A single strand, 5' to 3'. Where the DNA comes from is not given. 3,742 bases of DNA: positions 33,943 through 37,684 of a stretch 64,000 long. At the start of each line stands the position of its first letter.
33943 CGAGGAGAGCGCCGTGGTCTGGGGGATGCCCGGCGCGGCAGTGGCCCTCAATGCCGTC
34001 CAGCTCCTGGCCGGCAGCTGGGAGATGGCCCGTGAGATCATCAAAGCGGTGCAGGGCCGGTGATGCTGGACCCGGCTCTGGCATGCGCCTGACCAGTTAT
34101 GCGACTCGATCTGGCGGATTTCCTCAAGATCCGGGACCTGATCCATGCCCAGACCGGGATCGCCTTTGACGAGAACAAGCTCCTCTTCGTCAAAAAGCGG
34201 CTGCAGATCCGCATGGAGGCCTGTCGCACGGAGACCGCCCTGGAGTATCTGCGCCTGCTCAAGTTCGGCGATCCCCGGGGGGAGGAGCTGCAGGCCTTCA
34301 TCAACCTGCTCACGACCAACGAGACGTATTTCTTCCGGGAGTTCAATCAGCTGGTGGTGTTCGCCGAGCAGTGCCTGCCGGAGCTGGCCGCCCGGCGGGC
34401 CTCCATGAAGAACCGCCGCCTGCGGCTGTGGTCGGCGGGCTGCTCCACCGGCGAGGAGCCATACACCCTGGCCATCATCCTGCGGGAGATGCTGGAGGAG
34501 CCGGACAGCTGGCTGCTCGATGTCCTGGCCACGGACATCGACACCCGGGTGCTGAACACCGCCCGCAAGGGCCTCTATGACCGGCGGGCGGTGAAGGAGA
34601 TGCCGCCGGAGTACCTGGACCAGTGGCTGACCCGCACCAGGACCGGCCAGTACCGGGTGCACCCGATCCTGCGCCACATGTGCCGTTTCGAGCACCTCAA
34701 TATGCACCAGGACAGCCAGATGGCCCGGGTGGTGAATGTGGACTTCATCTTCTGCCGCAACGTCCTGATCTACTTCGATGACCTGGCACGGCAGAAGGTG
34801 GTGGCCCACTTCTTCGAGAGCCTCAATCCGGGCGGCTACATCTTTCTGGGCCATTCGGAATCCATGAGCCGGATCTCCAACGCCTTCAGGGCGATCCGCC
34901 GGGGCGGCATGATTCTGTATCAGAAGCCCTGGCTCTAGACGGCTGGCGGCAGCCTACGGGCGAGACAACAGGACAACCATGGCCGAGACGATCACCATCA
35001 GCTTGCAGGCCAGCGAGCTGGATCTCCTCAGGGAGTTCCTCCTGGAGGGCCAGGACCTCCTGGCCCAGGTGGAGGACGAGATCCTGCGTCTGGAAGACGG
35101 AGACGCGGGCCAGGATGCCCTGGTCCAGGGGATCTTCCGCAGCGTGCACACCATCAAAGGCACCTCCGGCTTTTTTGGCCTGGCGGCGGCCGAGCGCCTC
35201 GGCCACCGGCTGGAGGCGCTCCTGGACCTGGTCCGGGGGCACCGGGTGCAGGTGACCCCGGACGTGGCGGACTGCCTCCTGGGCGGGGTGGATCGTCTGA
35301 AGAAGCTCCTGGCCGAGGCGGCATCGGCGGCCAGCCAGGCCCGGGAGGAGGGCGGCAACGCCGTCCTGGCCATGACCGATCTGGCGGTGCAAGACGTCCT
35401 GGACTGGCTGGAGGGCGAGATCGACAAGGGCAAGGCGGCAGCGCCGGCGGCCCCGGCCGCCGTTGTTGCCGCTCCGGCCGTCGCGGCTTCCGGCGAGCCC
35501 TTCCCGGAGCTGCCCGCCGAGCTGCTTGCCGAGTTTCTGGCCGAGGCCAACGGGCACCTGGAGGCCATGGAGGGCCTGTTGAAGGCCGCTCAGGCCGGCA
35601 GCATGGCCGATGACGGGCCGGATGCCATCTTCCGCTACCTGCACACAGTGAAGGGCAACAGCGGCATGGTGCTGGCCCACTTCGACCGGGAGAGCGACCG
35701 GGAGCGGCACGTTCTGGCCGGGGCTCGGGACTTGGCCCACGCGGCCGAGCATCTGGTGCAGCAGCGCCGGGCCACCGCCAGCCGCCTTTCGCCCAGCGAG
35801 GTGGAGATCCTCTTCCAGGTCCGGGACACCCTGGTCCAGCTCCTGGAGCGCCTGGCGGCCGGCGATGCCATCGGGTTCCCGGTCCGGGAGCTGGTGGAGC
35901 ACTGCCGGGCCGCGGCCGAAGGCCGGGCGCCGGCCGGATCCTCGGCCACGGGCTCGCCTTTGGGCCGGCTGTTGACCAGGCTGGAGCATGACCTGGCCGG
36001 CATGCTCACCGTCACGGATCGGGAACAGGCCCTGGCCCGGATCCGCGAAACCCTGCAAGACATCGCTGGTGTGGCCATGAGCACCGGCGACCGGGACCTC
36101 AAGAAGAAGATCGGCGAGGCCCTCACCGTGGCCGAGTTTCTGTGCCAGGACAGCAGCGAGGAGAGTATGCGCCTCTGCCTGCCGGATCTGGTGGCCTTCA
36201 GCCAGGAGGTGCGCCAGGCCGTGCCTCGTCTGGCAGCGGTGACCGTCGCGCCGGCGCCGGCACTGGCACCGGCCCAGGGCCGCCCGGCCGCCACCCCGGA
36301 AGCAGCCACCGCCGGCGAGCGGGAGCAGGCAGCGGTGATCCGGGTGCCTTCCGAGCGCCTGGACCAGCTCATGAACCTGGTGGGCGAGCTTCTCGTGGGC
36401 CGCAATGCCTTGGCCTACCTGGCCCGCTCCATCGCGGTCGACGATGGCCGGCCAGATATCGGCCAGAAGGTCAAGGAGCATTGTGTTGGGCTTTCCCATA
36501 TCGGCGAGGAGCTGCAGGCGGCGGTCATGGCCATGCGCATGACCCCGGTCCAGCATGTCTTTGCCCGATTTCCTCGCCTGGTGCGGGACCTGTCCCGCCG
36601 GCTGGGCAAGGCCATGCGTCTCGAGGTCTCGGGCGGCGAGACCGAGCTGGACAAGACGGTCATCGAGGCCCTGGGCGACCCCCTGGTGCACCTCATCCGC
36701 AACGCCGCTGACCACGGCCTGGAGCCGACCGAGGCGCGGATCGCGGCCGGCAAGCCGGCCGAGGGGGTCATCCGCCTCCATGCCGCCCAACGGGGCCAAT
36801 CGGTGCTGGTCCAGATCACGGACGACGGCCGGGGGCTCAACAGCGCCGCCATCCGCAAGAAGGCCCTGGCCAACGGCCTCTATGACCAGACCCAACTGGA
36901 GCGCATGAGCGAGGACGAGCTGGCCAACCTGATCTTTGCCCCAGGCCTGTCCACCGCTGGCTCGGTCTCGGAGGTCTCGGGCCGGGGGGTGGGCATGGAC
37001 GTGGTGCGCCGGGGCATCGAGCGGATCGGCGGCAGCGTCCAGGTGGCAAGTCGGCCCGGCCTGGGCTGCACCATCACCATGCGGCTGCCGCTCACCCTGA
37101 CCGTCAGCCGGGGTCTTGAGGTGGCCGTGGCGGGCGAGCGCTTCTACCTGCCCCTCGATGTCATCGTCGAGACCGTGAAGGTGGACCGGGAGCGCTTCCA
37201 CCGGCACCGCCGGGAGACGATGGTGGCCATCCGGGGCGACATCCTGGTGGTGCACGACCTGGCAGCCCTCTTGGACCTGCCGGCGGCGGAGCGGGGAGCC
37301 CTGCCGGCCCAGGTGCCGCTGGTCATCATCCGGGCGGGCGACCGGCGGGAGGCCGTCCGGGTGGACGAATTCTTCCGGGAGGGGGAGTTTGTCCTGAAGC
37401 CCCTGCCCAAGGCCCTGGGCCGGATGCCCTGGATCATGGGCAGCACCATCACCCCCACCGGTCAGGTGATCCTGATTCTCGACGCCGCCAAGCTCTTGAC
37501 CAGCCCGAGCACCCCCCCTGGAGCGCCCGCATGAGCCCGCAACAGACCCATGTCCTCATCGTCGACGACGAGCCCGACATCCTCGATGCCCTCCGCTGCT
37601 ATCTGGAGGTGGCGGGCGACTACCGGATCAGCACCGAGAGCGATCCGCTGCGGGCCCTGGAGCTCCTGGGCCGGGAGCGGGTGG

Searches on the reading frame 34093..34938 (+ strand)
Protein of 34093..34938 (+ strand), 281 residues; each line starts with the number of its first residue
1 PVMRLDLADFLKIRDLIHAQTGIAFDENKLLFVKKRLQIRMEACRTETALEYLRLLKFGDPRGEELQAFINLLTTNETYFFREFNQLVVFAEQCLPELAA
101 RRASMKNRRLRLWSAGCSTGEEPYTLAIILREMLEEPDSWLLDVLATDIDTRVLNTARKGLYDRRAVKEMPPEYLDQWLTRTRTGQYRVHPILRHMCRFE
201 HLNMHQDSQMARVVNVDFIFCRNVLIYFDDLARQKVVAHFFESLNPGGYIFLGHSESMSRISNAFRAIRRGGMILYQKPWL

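Call 25: search_protein_families(library=ncbifam, proteins=[window:34093-34938:+], max_evalue=1e-10)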
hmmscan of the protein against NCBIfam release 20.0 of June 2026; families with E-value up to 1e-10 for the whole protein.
window:34093-34938:+ (281 aa): 1 family
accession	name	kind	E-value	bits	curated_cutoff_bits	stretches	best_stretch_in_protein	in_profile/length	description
NF007902.0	PRK10611.1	equivalog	9.8e-53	179.2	435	1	6-266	23-274/287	protein-glutamate O-methyltransferase CheR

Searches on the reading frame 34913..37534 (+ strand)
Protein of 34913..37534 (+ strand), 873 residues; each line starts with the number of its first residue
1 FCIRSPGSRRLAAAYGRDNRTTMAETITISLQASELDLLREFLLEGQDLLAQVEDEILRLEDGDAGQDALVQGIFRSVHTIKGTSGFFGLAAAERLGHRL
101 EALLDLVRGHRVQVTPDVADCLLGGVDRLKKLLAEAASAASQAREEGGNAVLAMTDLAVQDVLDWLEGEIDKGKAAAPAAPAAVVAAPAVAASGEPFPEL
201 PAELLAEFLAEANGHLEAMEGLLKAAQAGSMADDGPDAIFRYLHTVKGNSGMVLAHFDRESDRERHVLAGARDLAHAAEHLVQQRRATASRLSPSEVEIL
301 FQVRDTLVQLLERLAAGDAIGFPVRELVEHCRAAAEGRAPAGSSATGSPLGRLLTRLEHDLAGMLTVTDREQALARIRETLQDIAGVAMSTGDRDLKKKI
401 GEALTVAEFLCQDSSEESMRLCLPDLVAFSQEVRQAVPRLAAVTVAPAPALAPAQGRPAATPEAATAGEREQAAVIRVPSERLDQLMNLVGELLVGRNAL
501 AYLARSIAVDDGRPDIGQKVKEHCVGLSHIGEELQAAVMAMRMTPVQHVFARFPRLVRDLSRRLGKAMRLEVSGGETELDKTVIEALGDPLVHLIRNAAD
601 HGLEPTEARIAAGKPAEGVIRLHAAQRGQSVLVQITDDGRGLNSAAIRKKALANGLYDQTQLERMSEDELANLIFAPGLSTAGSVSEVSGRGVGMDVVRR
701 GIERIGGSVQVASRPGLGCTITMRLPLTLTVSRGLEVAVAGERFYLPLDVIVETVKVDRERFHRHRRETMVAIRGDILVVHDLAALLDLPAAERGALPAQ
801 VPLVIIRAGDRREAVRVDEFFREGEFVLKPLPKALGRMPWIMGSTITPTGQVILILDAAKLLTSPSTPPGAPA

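Call 26: search_protein_families(library=ncbifam, proteins=[window:34913-37534:+], max_evalue=1e-10)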
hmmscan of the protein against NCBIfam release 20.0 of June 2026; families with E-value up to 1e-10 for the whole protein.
window:34913-37534:+ (873 aa): 2 families
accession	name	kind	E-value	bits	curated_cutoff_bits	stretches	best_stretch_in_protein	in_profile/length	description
NF041336.1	CheA_Halo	equivalog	1.1e-119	400.9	950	2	463-860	281-665/666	chemotaxis protein CheA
NF007835.0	PRK10547.1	equivalog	1.9e-107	360.5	793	1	436-861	240-656/670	chemotaxis protein CheA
